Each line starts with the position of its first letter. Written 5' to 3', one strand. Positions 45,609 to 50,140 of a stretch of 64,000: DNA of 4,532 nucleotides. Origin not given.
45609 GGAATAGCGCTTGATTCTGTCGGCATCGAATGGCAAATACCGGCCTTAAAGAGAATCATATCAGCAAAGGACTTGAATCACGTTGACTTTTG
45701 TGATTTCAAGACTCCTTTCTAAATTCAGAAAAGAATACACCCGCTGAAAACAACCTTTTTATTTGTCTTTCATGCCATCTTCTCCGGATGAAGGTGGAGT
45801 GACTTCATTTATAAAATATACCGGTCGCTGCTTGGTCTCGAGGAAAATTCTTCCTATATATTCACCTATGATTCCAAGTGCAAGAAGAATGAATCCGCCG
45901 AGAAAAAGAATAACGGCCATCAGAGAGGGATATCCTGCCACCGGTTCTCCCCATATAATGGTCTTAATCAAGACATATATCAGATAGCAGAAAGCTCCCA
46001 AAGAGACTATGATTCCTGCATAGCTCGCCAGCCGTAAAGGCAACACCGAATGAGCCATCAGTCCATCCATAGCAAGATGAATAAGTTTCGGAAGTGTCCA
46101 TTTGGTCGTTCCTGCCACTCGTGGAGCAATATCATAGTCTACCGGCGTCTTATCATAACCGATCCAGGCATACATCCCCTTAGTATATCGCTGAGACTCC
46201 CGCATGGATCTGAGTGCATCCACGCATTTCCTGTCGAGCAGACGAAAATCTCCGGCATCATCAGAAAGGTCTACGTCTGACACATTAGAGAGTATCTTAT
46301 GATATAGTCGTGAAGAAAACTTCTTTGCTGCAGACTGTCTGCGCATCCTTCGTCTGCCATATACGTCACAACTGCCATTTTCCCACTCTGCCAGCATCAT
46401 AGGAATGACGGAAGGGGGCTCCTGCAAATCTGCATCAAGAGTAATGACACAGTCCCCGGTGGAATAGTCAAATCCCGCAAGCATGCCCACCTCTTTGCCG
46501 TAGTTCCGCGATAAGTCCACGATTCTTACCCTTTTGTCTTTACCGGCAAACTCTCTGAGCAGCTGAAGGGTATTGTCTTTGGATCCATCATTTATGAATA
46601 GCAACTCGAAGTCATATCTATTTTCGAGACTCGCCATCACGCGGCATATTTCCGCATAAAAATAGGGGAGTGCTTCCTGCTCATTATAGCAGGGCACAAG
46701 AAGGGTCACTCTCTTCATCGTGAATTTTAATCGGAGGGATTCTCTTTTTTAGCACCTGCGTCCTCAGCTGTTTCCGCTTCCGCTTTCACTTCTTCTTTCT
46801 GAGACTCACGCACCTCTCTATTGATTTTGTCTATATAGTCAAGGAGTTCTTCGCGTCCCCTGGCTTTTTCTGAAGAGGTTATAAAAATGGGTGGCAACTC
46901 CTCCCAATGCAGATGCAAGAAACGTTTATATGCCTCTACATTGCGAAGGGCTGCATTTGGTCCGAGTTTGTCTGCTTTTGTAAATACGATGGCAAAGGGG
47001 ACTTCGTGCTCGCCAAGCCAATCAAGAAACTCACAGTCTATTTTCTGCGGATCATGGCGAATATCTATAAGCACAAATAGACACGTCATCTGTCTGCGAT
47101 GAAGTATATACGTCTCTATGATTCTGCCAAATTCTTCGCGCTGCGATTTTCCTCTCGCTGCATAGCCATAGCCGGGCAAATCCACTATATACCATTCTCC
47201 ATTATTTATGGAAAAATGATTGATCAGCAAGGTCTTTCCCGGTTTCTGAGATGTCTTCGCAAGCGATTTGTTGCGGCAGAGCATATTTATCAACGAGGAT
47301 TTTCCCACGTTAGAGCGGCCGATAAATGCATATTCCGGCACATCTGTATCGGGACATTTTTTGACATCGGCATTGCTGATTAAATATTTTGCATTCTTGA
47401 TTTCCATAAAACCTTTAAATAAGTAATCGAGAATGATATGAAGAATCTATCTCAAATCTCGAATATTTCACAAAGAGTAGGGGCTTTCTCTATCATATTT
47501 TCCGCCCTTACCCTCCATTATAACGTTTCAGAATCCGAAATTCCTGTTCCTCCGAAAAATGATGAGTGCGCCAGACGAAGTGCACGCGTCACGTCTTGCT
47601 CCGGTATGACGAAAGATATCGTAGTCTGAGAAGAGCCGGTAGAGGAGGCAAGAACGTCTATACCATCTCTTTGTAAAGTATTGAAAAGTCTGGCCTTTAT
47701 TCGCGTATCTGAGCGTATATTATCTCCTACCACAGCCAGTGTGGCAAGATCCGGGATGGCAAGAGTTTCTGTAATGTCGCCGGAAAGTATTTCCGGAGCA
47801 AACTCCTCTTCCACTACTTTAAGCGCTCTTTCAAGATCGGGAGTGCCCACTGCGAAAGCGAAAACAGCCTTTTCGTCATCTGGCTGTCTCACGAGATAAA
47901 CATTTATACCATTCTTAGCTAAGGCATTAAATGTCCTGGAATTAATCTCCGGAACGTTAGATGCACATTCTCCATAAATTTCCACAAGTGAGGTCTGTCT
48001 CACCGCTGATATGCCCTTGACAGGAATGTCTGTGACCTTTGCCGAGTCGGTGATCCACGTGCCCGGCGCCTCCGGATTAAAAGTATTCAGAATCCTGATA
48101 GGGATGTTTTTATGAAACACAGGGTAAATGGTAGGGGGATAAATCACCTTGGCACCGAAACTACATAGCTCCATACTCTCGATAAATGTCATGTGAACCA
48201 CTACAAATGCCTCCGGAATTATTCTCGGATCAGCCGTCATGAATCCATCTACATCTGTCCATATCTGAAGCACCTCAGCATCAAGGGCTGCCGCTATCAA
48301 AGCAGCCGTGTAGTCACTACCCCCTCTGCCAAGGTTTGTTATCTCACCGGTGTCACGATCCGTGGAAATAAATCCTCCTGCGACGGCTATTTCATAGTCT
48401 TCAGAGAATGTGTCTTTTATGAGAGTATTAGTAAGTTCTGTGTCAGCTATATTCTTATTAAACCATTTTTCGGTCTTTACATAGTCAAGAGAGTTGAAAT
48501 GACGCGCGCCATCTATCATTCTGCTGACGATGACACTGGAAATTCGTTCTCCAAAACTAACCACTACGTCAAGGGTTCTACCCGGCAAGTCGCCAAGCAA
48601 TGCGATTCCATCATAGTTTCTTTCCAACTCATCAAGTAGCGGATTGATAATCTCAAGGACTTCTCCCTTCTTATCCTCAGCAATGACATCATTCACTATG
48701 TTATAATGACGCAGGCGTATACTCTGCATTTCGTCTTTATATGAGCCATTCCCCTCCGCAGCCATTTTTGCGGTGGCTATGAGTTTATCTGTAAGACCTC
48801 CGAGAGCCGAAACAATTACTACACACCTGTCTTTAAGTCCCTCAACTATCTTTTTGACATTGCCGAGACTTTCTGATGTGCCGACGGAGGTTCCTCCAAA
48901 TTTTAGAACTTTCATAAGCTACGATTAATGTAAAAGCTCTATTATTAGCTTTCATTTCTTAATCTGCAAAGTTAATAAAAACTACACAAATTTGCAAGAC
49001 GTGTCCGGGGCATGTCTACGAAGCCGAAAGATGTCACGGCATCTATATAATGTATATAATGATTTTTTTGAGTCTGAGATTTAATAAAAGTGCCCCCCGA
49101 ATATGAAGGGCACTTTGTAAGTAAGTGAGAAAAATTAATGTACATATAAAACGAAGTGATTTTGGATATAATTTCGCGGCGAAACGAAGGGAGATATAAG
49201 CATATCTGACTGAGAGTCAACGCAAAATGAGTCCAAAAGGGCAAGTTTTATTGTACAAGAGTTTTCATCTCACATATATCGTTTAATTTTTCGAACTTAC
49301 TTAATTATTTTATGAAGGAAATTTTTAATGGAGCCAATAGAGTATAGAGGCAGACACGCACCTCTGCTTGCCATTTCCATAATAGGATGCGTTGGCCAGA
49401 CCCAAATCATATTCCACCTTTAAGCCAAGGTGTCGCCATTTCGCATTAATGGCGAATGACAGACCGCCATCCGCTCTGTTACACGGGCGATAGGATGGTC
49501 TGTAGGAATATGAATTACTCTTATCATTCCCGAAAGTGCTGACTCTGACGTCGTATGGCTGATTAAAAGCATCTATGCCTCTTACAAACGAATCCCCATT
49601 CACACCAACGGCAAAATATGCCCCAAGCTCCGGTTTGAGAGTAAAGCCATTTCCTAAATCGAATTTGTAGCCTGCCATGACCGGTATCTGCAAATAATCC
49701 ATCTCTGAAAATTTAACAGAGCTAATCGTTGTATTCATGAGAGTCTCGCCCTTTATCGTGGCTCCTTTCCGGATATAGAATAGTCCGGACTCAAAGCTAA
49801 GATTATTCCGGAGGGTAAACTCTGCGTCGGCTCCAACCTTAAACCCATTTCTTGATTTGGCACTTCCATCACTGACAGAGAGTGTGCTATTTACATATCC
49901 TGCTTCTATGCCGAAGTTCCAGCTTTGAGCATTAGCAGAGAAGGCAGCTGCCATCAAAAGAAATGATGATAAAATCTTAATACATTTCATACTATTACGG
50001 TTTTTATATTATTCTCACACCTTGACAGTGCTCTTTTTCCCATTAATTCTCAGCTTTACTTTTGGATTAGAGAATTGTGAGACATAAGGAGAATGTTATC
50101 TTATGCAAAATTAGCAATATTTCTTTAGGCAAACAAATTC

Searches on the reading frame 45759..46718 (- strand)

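Call 15: search_protein_families(library=pfam, proteins=[window:45759-46718:-])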
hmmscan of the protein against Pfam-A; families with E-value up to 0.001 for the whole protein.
window:45759-46718:- (319 aa): 3 families
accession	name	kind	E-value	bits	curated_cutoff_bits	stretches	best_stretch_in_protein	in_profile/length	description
PF00535.33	Glycos_transf_2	-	4.9e-31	108.4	23.3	1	6-167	2-165/168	Glycosyl transferase family 2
PF13641.12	Glyco_tranf_2_3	-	3.9e-05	24.2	27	1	3-110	2-109/230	Glycosyltransferase like family 2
PF10111.15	Glyco_tranf_2_2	-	0.0004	20.4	27.3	1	15-97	10-91/276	Glycosyltransferase like family 2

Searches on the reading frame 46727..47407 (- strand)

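Call 15: search_protein_families(library=pfam, proteins=[window:46727-47407:-])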
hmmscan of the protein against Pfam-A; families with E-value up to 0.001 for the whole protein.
window:46727-47407:- (226 aa): 5 families
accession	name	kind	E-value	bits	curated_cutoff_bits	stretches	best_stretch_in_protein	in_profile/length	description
PF01926.29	MMR_HSR1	-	2.2e-21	76.5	21.9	1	26-144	2-113/113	50S ribosome-binding GTPase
PF02421.24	FeoB_N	-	1.7e-07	31.3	27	1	26-162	3-132/156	Ferrous iron transport protein B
PF03193.22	RsgA_GTPase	-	3.2e-06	27.5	30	0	27-79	110-167/174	RsgA GTPase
PF00350.29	Dynamin_N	-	4.1e-06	27.4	27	0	27-50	2-25/168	Dynamin family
PF00009.33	GTP_EFTU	-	7.3e-05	22.9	26.5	0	105-194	91-184/188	Elongation factor Tu GTP binding domain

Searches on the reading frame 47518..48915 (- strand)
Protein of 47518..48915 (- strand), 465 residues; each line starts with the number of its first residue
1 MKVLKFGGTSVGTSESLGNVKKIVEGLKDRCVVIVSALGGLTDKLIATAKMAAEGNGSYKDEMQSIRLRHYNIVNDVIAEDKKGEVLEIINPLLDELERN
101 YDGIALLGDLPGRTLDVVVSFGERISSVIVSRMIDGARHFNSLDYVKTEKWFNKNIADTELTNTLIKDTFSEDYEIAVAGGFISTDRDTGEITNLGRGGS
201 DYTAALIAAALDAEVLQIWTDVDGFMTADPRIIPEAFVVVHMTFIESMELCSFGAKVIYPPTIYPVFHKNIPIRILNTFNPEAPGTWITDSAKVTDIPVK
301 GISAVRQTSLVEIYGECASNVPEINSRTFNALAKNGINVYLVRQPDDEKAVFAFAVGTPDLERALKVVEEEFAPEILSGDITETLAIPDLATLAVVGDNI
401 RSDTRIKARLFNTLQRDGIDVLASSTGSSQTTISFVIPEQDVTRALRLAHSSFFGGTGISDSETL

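Call 15: search_protein_families(library=pfam, proteins=[window:47518-48915:-])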
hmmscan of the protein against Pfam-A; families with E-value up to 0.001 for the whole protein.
window:47518-48915:- (465 aa): 4 families
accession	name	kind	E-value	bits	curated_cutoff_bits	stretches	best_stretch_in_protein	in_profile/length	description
PF00696.33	AA_kinase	-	3e-36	125.7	24.9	1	2-277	3-234/234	Amino acid kinase family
PF22468.2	ACT_9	-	3.7e-25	87.9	27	2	394-453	2-61/61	ACT domain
PF13840.12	ACT_7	-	3.1e-10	40.2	27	1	388-448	4-62/65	ACT domain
PF01842.31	ACT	-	0.0002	21.5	27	0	326-370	15-63/66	ACT domain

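Call 49: find_encoding_contigs(protein=window:47518-48915:-, flank=1500, max_places=10)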
Protein window:47518-48915:- (465 aa): 3 contigs read that carry it; 2 places shown.
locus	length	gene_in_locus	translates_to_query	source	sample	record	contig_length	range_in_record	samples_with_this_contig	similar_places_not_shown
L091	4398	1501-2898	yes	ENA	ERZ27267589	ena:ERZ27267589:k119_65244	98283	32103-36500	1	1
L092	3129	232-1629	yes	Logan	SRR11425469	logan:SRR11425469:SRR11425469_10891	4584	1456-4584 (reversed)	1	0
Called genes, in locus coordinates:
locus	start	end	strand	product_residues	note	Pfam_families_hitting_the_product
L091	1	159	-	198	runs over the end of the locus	PF02622:DUF179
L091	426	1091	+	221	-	PF13505:OMP_b-brl, PF03797:Autotransporter (weak), PF13568:OMP_b-brl_2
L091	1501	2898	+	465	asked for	PF00696:AA_kinase, PF22468:ACT_9, PF13840:ACT_7 (weak), PF22468:ACT_9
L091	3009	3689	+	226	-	PF03193:RsgA_GTPase (faint), PF00350:Dynamin_N (faint), PF01926:MMR_HSR1, PF02421:FeoB_N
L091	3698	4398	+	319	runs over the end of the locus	PF00535:Glycos_transf_2, PF13641:Glyco_tranf_2_3 (faint)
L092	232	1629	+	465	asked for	PF00696:AA_kinase, PF22468:ACT_9, PF13840:ACT_7 (weak), PF22468:ACT_9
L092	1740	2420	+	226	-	PF03193:RsgA_GTPase (faint), PF00350:Dynamin_N (faint), PF01926:MMR_HSR1, PF02421:FeoB_N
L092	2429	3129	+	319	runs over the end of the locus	PF00535:Glycos_transf_2, PF13641:Glyco_tranf_2_3 (faint)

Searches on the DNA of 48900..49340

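Call 8: search_rna_families(source=window, start=48900, end=49340, threshold=evalue, max_evalue=10)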
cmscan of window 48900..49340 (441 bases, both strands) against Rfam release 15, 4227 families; matches with E-value up to 10: 4.
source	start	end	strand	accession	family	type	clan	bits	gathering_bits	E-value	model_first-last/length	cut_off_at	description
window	48965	49148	-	RF02052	STnc630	Gene; sRNA;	-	19.2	55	0.34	1-166/166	no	Enterobacterial sRNA STnc630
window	49086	49177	-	RF01820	RsaE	Gene; sRNA;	-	14.7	79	7.2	1-112/112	no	RNA Staph. aureus E (RoxS)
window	49051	49093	+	RF00274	SNORD57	Gene; snRNA; snoRNA; CD-box;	CL00058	14.6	47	4.4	1-72/72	no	Small nucleolar RNA SNORD57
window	48931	49091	-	RF01402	STnc150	Gene; sRNA;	-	10.5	60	7.7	1-267/267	no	STnc150 Hfq binding RNA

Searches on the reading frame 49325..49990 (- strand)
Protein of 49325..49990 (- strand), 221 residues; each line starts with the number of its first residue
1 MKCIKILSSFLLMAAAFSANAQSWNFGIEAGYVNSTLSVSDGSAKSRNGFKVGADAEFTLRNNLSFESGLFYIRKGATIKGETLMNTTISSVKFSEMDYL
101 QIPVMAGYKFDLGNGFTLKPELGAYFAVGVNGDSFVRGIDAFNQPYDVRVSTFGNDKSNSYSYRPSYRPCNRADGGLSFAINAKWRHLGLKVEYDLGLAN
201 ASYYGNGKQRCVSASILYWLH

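Call 15: search_protein_families(library=pfam, proteins=[window:49325-49990:-])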
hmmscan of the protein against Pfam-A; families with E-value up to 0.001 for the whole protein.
window:49325-49990:- (221 aa): 3 families
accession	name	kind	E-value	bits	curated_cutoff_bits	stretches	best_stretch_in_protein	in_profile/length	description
PF13568.12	OMP_b-brl_2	-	6.1e-18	65.9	27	1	20-201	1-173/175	Outer membrane protein beta-barrel domain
PF13505.12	OMP_b-brl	-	1.5e-09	38.7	28.7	1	11-161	3-132/175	Outer membrane protein beta-barrel domain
PF03797.25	Autotransporter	-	9.5e-06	26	26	1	21-124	37-142/255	Autotransporter beta-domain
